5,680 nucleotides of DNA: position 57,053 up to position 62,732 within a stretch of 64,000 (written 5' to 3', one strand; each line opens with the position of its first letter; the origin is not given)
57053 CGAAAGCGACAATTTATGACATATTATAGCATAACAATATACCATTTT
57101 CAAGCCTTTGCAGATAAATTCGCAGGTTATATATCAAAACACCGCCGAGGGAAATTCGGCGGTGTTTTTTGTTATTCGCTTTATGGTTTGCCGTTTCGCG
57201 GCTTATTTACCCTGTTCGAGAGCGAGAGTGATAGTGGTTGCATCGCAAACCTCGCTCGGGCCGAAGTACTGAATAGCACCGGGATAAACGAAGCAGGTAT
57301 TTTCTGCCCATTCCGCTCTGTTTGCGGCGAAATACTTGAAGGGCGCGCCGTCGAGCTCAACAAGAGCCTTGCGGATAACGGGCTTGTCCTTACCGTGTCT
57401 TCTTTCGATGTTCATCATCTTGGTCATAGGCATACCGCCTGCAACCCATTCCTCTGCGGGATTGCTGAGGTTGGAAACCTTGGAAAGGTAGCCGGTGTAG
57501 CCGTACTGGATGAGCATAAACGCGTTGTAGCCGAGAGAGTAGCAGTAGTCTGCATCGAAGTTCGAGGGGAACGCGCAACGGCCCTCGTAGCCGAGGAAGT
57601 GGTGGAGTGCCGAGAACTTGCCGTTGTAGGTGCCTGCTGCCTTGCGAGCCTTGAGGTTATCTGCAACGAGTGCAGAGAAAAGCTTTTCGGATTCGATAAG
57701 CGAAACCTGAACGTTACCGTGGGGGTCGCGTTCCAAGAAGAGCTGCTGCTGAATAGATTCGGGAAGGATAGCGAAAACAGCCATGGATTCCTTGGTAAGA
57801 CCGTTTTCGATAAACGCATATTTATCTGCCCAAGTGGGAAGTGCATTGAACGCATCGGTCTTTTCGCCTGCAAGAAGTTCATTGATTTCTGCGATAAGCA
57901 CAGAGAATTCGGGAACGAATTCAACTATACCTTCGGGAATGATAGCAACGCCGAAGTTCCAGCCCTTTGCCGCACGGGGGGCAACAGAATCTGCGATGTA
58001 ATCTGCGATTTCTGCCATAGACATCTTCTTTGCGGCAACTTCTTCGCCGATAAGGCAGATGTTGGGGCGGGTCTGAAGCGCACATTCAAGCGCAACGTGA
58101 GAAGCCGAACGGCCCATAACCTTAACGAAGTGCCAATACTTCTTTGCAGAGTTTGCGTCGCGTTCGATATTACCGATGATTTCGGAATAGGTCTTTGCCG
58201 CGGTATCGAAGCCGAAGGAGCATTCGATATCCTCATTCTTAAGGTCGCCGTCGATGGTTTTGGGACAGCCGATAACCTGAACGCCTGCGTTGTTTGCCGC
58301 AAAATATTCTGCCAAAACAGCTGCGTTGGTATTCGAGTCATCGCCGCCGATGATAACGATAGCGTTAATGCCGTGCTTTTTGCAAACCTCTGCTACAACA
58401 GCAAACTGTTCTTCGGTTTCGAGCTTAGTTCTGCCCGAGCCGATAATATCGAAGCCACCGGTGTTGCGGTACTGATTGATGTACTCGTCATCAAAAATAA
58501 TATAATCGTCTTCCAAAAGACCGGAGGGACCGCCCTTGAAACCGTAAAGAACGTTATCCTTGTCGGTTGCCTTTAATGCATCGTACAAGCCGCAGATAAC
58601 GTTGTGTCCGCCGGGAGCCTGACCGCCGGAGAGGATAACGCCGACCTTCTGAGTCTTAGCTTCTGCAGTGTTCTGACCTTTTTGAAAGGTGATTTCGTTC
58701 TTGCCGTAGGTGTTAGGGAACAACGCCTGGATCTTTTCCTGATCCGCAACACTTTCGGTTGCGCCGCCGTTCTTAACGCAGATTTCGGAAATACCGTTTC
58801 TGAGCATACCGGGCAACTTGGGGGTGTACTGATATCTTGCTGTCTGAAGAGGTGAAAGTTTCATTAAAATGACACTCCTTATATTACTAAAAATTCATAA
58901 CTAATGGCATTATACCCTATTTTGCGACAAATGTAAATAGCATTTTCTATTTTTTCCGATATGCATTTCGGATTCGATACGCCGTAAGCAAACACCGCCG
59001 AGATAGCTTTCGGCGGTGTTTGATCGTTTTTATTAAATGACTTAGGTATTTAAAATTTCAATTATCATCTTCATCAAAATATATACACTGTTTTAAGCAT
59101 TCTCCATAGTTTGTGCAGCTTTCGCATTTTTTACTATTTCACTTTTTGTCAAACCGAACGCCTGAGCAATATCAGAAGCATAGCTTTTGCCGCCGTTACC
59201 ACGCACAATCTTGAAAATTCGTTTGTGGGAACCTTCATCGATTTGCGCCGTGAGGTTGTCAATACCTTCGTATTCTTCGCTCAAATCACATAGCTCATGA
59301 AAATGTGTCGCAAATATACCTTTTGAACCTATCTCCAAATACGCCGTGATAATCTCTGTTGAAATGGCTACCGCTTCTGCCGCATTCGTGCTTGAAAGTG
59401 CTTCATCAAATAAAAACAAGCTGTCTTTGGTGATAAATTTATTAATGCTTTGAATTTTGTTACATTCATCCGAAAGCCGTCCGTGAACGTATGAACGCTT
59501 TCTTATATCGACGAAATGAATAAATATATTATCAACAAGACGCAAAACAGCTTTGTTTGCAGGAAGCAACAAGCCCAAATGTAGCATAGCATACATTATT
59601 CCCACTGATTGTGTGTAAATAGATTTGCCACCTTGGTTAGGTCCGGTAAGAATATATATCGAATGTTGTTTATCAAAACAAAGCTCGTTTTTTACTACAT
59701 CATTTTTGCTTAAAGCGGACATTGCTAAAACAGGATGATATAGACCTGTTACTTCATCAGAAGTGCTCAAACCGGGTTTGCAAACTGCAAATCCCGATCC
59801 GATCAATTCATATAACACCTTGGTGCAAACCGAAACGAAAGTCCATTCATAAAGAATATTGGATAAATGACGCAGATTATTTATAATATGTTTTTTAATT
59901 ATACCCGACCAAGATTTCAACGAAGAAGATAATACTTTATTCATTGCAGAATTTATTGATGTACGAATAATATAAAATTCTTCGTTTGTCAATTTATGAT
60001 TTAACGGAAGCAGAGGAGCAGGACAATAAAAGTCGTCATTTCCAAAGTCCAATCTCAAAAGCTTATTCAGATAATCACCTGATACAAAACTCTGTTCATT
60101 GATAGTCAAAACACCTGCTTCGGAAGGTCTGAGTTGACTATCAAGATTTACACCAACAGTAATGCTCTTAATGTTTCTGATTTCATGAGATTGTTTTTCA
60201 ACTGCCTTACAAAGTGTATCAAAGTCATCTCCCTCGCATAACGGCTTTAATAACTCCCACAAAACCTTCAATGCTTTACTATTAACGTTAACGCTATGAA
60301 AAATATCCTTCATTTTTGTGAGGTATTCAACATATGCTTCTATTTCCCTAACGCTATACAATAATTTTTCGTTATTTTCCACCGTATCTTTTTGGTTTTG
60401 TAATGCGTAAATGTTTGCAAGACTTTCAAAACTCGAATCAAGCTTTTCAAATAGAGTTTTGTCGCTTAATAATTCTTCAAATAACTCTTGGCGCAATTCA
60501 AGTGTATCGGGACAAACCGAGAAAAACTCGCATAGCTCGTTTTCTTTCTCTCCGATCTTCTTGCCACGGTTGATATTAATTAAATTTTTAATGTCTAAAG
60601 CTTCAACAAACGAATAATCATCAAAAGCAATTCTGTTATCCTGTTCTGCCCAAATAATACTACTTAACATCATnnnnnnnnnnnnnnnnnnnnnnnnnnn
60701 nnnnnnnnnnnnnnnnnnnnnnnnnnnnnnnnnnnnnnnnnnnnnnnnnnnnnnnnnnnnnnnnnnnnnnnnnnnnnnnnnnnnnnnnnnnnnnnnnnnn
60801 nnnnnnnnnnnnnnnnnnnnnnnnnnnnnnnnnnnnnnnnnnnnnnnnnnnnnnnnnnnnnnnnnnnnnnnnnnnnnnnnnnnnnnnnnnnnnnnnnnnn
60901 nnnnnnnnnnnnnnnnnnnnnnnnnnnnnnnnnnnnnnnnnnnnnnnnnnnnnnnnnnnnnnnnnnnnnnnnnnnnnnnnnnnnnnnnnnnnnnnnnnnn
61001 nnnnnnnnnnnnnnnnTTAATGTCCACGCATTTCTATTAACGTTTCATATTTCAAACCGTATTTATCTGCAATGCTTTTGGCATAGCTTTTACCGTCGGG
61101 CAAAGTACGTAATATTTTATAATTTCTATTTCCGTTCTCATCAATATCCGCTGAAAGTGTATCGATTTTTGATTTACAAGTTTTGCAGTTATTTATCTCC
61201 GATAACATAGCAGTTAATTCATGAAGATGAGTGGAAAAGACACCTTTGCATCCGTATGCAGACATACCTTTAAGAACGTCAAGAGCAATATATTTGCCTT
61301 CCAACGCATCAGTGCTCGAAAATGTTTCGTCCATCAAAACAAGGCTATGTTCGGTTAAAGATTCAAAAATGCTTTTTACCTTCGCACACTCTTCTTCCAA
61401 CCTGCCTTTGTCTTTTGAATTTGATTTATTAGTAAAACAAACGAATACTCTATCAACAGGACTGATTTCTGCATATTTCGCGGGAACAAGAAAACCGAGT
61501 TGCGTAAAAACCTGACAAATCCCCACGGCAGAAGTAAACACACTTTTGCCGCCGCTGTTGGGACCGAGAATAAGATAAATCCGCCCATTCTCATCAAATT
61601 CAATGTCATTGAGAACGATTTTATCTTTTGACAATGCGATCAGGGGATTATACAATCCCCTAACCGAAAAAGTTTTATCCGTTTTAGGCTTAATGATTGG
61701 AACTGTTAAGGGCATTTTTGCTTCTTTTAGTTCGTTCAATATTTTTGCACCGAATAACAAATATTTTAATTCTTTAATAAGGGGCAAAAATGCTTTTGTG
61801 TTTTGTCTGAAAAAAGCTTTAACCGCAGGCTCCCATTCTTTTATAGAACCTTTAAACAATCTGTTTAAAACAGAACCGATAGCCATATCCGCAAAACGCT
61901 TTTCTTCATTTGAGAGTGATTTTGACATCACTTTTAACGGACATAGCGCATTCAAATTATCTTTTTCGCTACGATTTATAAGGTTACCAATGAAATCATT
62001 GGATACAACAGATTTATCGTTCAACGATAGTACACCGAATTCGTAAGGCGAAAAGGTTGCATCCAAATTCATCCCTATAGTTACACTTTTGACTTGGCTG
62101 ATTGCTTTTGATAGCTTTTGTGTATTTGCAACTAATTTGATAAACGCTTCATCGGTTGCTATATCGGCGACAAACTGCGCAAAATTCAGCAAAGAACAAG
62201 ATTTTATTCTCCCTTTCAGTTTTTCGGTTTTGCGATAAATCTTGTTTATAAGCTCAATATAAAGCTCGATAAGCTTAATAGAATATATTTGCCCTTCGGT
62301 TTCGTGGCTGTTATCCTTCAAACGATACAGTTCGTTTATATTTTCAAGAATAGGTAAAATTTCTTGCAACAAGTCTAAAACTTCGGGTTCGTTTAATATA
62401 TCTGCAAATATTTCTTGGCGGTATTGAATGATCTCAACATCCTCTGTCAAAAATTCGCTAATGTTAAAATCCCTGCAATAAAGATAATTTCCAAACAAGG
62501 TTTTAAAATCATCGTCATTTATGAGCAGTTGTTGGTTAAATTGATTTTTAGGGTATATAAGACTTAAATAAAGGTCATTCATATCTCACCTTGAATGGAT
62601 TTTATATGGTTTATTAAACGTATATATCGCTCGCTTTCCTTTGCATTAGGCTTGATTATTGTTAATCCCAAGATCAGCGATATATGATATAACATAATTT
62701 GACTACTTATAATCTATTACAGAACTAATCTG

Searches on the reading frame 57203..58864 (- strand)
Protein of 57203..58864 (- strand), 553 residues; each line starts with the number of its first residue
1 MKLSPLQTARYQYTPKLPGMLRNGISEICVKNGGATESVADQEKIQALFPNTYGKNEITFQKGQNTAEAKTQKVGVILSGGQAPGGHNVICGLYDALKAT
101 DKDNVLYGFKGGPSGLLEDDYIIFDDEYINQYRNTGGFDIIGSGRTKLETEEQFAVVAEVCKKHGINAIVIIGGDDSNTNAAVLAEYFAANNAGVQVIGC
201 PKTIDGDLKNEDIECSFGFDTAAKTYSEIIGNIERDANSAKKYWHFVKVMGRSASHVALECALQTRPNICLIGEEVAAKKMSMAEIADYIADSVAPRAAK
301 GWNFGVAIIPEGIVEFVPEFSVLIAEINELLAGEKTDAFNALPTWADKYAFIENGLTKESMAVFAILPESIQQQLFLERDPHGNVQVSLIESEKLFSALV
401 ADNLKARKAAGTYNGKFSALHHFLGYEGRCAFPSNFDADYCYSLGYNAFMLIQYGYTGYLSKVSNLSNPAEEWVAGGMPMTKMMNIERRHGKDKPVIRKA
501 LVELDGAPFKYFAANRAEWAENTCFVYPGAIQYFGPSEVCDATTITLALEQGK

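Call 4: search_protein_families(library=pfam, proteins=[window:57203-58864:-], max_evalue=0.1)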
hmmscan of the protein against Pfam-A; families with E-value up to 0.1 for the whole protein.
window:57203-58864:- (553 aa): 1 family
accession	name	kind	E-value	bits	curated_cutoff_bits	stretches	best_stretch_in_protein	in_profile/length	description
PF00365.25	PFK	-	2e-39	136.1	30.9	1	73-314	1-224/277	Phosphofructokinase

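Call 13: search_protein_families(library=ncbifam, proteins=[window:57203-58864:-], max_evalue=0.01)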
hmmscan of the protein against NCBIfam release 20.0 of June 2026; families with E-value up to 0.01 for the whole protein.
window:57203-58864:- (553 aa): 11 families
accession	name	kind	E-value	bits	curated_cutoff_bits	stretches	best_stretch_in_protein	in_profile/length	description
TIGR02477.1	PFKA_PPi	equivalog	9.2e-245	813.2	587.95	1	6-551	1-539/539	diphosphate--fructose-6-phosphate 1-phosphotransferase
NF005482.0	PRK07085.1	subfamily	2.2e-244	812.1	446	1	2-552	4-548/558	diphosphate--fructose-6-phosphate 1-phosphotransferase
NF041103.1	PFKA_PPi_Ttgales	equivalog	4e-52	177.6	550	2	74-319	1-244/407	diphosphate--fructose-6-phosphate 1-phosphotransferase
NF002872.1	PRK03202.1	subfamily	2.1e-39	135.4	253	1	72-342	1-231/323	ATP-dependent 6-phosphofructokinase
TIGR02483.1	PFK_mixed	subfamily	6.1e-36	124.1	430.55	1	73-315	1-228/325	phosphofructokinase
TIGR02482.1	PFKA_ATP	equivalog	3.4e-29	101.8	371.35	1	73-290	1-204/301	6-phosphofructokinase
NF005301.0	PRK06830.1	equivalog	1.6e-28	99.4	400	1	69-274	79-281/445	ATP-dependent 6-phosphofructokinase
NF010675.0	PRK14072.1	subfamily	1.7e-25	89.7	273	1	79-266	11-204/416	diphosphate--fructose-6-phosphate 1-phosphotransferase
NF005121.0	PRK06555.1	equivalog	3.5e-25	88.6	395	1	71-262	3-207/404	pyrophosphate--fructose-6-phosphate 1-phosphotransferase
NF010674.0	PRK14071.1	equivalog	5e-18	65.1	544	1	70-313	3-239/360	ATP-dependent 6-phosphofructokinase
TIGR02478.1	6PF1K_euk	equivalog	1.3e-16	60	708.4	1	61-285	379-597/744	6-phosphofructokinase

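Call 48: find_encoding_contigs(protein=window:57203-58864:-, flank=6000, max_places=8)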
Protein window:57203-58864:- (553 aa): no gene with exactly this product is on record in the collection.

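Call 50: find_homologous_proteins(query=window:57203-58864:-, max_evalue=1e-100)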
Query window:57203-58864:- (553 aa): 8000 proteins with E <= 1e-100 among 8000 candidates; the best 120 are listed.
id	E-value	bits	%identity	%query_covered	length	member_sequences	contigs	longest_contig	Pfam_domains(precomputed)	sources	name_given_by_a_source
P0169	0.0e+0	1235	97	100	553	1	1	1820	PF00365.26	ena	-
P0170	0.0e+0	1233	97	100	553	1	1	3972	PF00365.26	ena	-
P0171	0.0e+0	1233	97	100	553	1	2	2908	PF00365.26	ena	-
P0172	0.0e+0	1232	97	100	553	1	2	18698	PF00365.26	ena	-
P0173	0.0e+0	1231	97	100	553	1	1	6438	PF00365.26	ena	-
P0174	0.0e+0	1230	97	100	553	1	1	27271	PF00365.26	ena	-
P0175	0.0e+0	1229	97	100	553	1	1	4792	PF00365.26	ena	-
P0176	0.0e+0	1228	97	100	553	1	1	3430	PF00365.26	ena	-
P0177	0.0e+0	1228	96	100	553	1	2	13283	PF00365.26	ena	-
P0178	0.0e+0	1227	96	100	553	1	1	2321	PF00365.26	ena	-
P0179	0.0e+0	1227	96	100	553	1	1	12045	PF00365.26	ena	-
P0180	0.0e+0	1227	96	100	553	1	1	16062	PF00365.26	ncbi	-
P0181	0.0e+0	1226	96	100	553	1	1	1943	PF00365.26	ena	-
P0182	0.0e+0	1226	97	100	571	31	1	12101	PF00365.26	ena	-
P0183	0.0e+0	1226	96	100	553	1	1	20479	PF00365.26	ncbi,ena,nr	ncbi:MAG: diphosphate--fructose-6-phosphate 1-phosphotransferase [Clostridia bacterium]|nr:diphospha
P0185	0.0e+0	1224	96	100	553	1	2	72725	PF00365.26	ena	-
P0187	0.0e+0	1218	96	100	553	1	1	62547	PF00365.26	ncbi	-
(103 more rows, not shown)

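Call 51: find_encoding_contigs(protein=P0174, flank=7000, max_places=3)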
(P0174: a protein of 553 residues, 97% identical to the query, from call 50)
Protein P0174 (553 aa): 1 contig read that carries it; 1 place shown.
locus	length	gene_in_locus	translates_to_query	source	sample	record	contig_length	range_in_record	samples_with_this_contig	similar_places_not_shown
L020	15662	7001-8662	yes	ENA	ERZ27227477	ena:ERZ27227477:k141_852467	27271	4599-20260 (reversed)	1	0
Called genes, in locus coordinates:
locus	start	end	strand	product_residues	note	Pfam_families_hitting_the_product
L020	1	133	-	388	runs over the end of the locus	PF01381:HTH_3, PF12844:HTH_19, PF13428:TPR_14 (faint), PF13560:HTH_31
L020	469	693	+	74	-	PF00251:Glyco_hydro_32N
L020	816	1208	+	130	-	PF03061:4HBT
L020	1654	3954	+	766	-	PF01381:HTH_3, PF12844:HTH_19 (weak), PF13560:HTH_31 (weak), PF07883:Cupin_2, PF00501:AMP-binding, PF13193:AMP-binding_C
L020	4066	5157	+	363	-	PF00251:Glyco_hydro_32N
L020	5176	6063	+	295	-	-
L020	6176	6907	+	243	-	PF02540:NAD_synthase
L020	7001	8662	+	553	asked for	PF00365:PFK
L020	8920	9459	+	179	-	-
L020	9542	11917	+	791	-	PF00496:SBP_bac_5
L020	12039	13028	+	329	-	PF19300:BPD_transp_1_N (weak), PF00528:BPD_transp_1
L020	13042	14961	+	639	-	PF12911:OppC_N, PF00528:BPD_transp_1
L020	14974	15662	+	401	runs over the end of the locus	PF00005:ABC_tran, PF08352:oligo_HPY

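Call 52: find_encoding_contigs(protein=P0185, flank=7000, max_places=3)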
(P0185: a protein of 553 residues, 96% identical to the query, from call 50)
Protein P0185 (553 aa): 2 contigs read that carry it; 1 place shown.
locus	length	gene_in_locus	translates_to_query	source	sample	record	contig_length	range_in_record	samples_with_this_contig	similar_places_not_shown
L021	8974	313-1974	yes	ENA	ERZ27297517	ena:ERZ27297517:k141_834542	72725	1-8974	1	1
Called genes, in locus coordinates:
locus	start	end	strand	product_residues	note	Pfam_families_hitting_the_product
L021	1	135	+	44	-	?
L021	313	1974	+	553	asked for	PF00365:PFK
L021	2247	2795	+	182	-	-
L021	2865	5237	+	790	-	PF00496:SBP_bac_5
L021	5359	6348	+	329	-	PF19300:BPD_transp_1_N, PF00528:BPD_transp_1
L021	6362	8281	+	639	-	PF12911:OppC_N, PF00528:BPD_transp_1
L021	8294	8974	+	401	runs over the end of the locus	PF00005:ABC_tran, PF08352:oligo_HPY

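Call 53: find_encoding_contigs(protein=P0187, flank=7000, max_places=3)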
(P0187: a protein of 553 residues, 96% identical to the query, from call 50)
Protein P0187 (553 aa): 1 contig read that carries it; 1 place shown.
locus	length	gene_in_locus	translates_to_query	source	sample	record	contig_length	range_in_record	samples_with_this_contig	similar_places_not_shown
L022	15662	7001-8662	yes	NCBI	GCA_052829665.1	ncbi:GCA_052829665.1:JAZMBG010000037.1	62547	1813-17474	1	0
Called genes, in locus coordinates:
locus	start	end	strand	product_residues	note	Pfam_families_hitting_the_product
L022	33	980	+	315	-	PF00583:Acetyltransf_1, PF13673:Acetyltransf_10, PF13508:Acetyltransf_7, PF01230:HIT (weak)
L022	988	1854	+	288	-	PF00583:Acetyltransf_1, PF13508:Acetyltransf_7 (weak)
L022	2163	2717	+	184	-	PF00196:GerE, PF04545:Sigma70_r4, PF08281:Sigma70_r4_2 (weak)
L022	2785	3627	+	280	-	-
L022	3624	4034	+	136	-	-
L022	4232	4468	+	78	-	-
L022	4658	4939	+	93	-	-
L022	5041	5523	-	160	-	PF00080:Sod_Cu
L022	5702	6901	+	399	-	PF00251:Glyco_hydro_32N, PF22847:Glyco_hydro_43_rel, PF04616:Glyco_hydro_43 (weak)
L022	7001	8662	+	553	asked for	PF00365:PFK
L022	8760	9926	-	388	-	PF01381:HTH_3, PF12844:HTH_19, PF13428:TPR_14 (faint), PF13443:HTH_26 (faint), PF13560:HTH_31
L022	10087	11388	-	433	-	-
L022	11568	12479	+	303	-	PF00144:Beta-lactamase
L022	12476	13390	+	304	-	-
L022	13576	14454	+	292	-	PF00005:ABC_tran, PF13304:AAA_21 (weak)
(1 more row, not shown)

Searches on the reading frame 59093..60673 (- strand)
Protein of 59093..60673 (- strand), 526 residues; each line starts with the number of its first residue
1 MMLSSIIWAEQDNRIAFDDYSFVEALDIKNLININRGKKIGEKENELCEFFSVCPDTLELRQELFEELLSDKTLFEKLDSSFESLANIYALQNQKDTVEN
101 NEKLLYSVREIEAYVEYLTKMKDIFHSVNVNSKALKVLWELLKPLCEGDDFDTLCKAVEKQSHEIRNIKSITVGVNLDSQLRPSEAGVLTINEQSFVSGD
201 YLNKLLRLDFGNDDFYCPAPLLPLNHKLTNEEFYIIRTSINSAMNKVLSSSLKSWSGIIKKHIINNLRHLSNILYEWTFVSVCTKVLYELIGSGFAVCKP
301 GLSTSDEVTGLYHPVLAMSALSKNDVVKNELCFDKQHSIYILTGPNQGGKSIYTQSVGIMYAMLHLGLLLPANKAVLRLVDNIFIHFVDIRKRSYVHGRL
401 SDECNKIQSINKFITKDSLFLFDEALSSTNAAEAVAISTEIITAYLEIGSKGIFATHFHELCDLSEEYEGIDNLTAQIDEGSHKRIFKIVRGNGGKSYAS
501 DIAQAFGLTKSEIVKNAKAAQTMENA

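Call 4: search_protein_families(library=pfam, proteins=[window:59093-60673:-], max_evalue=0.1)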
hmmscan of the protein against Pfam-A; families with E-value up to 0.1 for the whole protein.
window:59093-60673:- (526 aa): 1 family
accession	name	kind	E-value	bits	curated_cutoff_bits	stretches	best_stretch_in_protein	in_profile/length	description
PF00488.27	MutS_V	-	1.5e-26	94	30.2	1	341-520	2-183/188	MutS domain V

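Call 5: search_protein_families(library=padloc, proteins=[window:59093-60673:-], max_evalue=0.1)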
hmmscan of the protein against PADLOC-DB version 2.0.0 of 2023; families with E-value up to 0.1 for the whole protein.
window:59093-60673:- (526 aa): 0 families

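Call 13: search_protein_families(library=ncbifam, proteins=[window:59093-60673:-], max_evalue=0.01)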
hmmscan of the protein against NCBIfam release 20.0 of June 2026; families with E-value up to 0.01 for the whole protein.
window:59093-60673:- (526 aa): 4 families
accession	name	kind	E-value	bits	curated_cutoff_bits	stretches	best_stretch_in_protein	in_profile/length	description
TIGR01069.2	mutS2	equivalog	2.1e-34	119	400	1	265-521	262-511/790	endonuclease MutS2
NF003810.1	PRK05399.1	equivalog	1e-31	110.4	480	1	297-519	560-787/793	DNA mismatch repair protein MutS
TIGR01070.1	mutS1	equivalog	9.2e-28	97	641.7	1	312-524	569-782/840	DNA mismatch repair protein MutS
NF052383.1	ATPase_KamC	equivalog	1.2e-22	80.4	300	1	62-463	43-433/508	lysine 5,6-aminomutase reactivase ATPase KamC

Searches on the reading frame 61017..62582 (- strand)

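Call 13: search_protein_families(library=ncbifam, proteins=[window:61017-62582:-], max_evalue=0.01)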
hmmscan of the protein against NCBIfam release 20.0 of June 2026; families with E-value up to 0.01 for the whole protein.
window:61017-62582:- (521 aa): 4 families
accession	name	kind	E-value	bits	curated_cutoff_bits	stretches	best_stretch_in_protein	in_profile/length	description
NF003810.1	PRK05399.1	equivalog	1.1e-27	97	480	1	298-477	562-749/793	DNA mismatch repair protein MutS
TIGR01069.2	mutS2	equivalog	3.7e-27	95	400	1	292-513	289-502/790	endonuclease MutS2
TIGR01070.1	mutS1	equivalog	7.8e-25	87.4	641.7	1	318-467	577-728/840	DNA mismatch repair protein MutS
NF052383.1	ATPase_KamC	equivalog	9.1e-25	87.4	300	1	288-458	258-433/508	lysine 5,6-aminomutase reactivase ATPase KamC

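Call 67: search_protein_families(library=padloc, proteins=[window:61017-62582:-], max_evalue=0.001)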
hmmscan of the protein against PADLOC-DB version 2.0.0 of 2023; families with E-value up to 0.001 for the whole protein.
window:61017-62582:- (521 aa): 0 families

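Call 68: search_protein_families(library=pfam, proteins=[window:61017-62582:-], max_evalue=0.0001)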
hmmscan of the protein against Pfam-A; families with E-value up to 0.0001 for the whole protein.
window:61017-62582:- (521 aa): 1 family
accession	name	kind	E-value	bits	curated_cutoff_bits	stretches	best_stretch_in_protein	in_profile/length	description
PF00488.27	MutS_V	-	9e-26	91.4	30.2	1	337-480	2-147/188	MutS domain V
